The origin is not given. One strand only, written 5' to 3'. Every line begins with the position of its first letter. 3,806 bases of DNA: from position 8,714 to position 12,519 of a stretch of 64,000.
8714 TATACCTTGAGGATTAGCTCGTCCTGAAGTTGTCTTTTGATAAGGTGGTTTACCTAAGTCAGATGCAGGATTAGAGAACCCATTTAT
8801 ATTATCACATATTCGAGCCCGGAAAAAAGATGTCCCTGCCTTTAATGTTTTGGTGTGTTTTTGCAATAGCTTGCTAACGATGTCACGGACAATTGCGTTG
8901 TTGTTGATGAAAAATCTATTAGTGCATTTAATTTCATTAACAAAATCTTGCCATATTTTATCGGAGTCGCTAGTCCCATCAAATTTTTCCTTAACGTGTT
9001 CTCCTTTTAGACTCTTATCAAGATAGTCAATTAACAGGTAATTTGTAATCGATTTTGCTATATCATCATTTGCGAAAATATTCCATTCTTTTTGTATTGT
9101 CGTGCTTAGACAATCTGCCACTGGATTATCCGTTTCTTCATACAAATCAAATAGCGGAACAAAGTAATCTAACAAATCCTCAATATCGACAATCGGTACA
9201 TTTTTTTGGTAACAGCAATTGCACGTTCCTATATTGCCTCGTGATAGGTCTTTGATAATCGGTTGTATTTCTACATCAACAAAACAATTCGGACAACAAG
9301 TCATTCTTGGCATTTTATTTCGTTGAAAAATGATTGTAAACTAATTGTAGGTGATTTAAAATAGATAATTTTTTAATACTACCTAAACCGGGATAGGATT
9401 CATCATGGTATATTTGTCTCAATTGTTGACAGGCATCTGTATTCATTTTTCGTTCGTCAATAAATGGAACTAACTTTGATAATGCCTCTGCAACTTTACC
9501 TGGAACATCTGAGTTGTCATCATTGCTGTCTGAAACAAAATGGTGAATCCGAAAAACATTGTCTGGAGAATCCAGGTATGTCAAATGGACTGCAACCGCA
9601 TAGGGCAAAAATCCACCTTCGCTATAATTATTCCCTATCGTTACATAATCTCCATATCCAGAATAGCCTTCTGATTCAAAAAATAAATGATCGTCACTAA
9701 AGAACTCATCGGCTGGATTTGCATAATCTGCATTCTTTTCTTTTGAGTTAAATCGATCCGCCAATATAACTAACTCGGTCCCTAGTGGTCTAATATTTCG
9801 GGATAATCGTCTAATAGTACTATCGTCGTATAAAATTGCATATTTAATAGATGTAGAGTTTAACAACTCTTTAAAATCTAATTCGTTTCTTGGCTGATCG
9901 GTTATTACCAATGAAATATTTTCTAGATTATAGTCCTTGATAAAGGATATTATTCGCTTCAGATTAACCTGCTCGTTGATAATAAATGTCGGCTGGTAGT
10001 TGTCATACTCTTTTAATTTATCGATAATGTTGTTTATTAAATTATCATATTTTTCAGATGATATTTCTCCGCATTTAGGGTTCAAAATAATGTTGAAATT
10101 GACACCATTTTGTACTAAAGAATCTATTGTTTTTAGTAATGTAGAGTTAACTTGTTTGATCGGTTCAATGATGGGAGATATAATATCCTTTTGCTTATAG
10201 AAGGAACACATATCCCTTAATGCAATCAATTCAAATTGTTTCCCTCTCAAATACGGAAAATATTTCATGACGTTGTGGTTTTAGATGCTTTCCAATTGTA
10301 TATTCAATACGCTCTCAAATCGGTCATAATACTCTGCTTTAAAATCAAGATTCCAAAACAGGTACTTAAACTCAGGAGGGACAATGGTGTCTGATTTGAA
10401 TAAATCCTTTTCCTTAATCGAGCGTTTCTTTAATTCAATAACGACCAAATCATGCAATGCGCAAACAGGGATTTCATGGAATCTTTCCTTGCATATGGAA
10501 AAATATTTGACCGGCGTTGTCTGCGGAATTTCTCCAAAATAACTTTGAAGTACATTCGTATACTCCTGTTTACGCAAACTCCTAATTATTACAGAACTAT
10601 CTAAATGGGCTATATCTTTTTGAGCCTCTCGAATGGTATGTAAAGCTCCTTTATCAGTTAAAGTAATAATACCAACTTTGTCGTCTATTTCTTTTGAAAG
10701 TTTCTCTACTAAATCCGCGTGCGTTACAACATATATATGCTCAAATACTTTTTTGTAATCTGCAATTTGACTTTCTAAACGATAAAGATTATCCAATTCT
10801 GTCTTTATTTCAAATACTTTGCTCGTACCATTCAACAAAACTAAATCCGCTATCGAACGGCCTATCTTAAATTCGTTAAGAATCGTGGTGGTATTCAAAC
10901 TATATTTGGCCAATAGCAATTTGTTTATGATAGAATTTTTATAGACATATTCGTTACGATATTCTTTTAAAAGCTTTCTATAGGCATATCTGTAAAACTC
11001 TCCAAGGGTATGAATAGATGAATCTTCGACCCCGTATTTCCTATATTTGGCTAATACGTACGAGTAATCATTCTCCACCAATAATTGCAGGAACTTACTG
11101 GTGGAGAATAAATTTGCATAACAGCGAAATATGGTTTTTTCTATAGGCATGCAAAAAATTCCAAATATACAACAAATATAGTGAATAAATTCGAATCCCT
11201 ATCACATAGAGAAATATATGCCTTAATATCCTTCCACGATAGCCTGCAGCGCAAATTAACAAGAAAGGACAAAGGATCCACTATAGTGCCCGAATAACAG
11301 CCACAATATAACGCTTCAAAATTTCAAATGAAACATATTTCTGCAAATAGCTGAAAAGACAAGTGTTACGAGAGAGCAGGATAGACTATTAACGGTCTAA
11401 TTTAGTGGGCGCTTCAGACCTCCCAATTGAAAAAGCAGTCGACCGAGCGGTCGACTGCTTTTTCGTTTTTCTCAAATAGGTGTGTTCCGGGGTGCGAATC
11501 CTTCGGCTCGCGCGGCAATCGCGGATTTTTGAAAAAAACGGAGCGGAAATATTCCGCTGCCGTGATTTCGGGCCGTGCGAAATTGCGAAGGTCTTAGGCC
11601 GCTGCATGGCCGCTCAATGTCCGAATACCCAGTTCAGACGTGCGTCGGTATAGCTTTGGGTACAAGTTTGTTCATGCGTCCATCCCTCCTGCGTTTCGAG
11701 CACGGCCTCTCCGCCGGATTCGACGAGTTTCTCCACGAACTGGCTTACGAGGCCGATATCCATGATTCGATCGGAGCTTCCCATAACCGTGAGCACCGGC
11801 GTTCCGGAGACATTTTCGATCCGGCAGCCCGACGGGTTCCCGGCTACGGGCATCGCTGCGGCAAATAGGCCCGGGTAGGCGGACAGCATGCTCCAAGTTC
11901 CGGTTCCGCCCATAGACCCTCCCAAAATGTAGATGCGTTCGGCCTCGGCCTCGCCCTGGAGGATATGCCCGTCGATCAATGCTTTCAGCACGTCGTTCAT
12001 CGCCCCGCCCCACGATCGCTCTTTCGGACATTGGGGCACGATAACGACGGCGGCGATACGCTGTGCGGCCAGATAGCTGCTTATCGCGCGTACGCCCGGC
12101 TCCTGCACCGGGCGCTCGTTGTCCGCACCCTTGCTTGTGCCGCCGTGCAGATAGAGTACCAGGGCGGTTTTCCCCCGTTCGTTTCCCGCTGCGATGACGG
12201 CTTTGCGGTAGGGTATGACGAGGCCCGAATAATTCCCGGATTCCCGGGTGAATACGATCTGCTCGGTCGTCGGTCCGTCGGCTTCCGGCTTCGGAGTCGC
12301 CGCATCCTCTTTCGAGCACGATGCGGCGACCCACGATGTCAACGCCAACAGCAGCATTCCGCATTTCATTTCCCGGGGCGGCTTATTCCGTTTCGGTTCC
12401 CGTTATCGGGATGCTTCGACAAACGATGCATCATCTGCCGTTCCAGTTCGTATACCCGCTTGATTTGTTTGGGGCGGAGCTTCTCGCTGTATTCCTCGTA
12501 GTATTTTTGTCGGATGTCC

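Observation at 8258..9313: RES domain without its canonical Xre/DUF2384 antitoxin, fused to an N-terminal Cys cluster and a ~150-aa unknown region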

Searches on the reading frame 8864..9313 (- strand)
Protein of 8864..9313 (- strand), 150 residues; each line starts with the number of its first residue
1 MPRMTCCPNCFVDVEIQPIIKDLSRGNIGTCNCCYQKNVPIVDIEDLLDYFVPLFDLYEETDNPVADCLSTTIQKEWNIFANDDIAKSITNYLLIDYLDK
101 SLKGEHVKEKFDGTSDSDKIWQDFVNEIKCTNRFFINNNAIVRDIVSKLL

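Call 66: search_protein_representatives(protein=window:8864-9313:-)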
Query: 150 residues. Proteins with E-value up to 0.001 (for the whole library): 296; up to 1e-10: 23; up to 1e-30: 1. The best 150 are listed.
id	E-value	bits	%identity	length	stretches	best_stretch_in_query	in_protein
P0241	5.7e-55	201.9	64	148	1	4-146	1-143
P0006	5.5e-27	111.0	42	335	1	4-150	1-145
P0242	1.2e-25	106.7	65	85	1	4-81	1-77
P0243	1.7e-16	76.9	39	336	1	5-139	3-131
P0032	5.5e-15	72.0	38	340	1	4-146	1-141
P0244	5.3e-14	68.8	35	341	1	5-142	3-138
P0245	1.3e-13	67.6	36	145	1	4-141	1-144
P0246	5.3e-13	65.6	34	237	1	4-139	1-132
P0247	8.7e-13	64.9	39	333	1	5-140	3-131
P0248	1.1e-12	64.5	39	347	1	5-146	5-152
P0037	2.9e-12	63.2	40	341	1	4-142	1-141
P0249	4.4e-12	62.6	37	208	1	4-138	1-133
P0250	4.6e-12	62.5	30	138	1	5-136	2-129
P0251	1.1e-11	61.3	36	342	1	6-139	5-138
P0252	2.2e-11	60.3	33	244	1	5-140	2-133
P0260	7.9e-11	58.5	35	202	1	4-136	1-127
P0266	2.9e-10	56.7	26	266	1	4-145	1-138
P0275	7.9e-10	55.3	38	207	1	4-138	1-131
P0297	1.6e-08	51.0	27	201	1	4-140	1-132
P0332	4.3e-07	46.4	38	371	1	4-88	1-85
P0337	7.7e-07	45.6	33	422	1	4-136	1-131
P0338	7.9e-07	45.5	41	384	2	4-82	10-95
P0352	2.1e-06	44.2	33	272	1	4-138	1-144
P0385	8.6e-06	42.2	27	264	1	2-138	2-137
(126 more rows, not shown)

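Call 68: search_protein_families(library=pfam, proteins=[P0266, P0352, P0385, P0260, P0275, P0297, P0337, P0338, P0332], max_evalue=0.1)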
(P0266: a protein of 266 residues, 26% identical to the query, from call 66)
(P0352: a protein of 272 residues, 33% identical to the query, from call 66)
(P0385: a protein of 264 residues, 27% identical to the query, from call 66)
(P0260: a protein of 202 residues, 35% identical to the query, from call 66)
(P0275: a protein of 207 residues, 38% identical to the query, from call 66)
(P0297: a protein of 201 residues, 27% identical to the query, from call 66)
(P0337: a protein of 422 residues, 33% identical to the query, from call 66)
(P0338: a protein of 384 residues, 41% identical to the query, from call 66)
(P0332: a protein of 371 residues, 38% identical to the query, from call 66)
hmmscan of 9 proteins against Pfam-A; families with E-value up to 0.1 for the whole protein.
P0266 (266 aa): 2 families
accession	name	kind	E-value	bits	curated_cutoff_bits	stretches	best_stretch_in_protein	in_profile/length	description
PF03279.18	Lip_A_acyltrans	-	7.7e-15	55.3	22.3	1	165-263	198-294/295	Bacterial lipid A biosynthesis acyltransferase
PF18870.6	HEPN_RES_NTD1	-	0.029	15.1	27.4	1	21-62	3-45/131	HEPN/RES N-terminal domain 1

P0352 (272 aa): 1 family
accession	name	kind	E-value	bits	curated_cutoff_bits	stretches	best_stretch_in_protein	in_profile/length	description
PF18870.6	HEPN_RES_NTD1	-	3.8e-08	34.2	27.4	1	20-144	2-127/131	HEPN/RES N-terminal domain 1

P0385 (264 aa): 1 family
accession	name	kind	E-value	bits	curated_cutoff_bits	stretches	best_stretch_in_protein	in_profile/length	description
PF18870.6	HEPN_RES_NTD1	-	0.047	14.5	27.4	0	27-136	4-126/131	HEPN/RES N-terminal domain 1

P0260 (202 aa): 2 families
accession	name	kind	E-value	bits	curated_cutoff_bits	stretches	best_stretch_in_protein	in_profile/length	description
PF18870.6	HEPN_RES_NTD1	-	0.0021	18.8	27.4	1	20-126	2-124/131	HEPN/RES N-terminal domain 1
PF23818.1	Phage_tail_terminator_7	-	0.078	13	27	0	41-111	67-133/161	Bacteriophage Tail Tube Terminator Protein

P0275 (207 aa): 0 families

P0297 (201 aa): 1 family
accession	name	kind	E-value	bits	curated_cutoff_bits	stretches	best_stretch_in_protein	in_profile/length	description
PF18870.6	HEPN_RES_NTD1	-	7.3e-05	23.5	27.4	1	22-127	4-124/131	HEPN/RES N-terminal domain 1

P0337 (422 aa): 3 families
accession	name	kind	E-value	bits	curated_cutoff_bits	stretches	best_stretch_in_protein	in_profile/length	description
PF00313.28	CSD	-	1.2e-20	73.5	27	1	356-420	2-65/66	'Cold-shock' DNA-binding domain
PF08808.17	RES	-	7.6e-14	52.5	23.2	1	159-321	3-143/157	RES domain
PF18870.6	HEPN_RES_NTD1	-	0.014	16.2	27.4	0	107-131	101-125/131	HEPN/RES N-terminal domain 1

P0338 (384 aa): 3 families
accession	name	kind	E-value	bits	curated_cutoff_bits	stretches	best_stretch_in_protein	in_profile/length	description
PF08808.17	RES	-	8.3e-18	65.3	23.2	1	194-360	3-142/157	RES domain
PF18870.6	HEPN_RES_NTD1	-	5.6e-05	23.9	27.4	1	30-162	3-128/131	HEPN/RES N-terminal domain 1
PF02491.25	SHS2_FTSA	-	0.053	14.3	25.4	1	294-330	19-55/79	SHS2 domain inserted in FTSA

P0332 (371 aa): 3 families
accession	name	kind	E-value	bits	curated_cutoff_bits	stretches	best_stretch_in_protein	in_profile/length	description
PF08808.17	RES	-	1.2e-21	77.8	23.2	1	178-334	9-145/157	RES domain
PF19335.5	HMBD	-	0.023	15.1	23.6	1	20-33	11-24/28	Heavy metal binding domain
PF04423.19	Rad50_zn_hook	-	0.023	15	24.3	1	13-31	8-26/52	Rad50 zinc hook motif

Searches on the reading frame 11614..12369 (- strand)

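Call 112: search_protein_families(library=pfam, proteins=[window:11614-12369:-], max_evalue=0.01)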
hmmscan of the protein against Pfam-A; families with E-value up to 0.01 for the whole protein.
window:11614-12369:- (251 aa): 5 families
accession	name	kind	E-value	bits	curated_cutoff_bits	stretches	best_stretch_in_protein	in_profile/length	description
PF00326.27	Peptidase_S9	-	4.3e-06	26.8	22.6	1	132-177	52-97/213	Prolyl oligopeptidase family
PF12146.15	Hydrolase_4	-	0.00016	21.5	27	0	136-173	68-105/239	Serine aminopeptidase, S33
PF01738.24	DLH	-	0.00041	20.4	21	1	126-237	79-191/217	Dienelactone hydrolase family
PF02230.22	Abhydrolase_2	-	0.0024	18.2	23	0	127-234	89-201/217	Phospholipase/Carboxylesterase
PF00756.26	Esterase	-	0.0088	16.3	22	0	110-189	84-154/251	Putative esterase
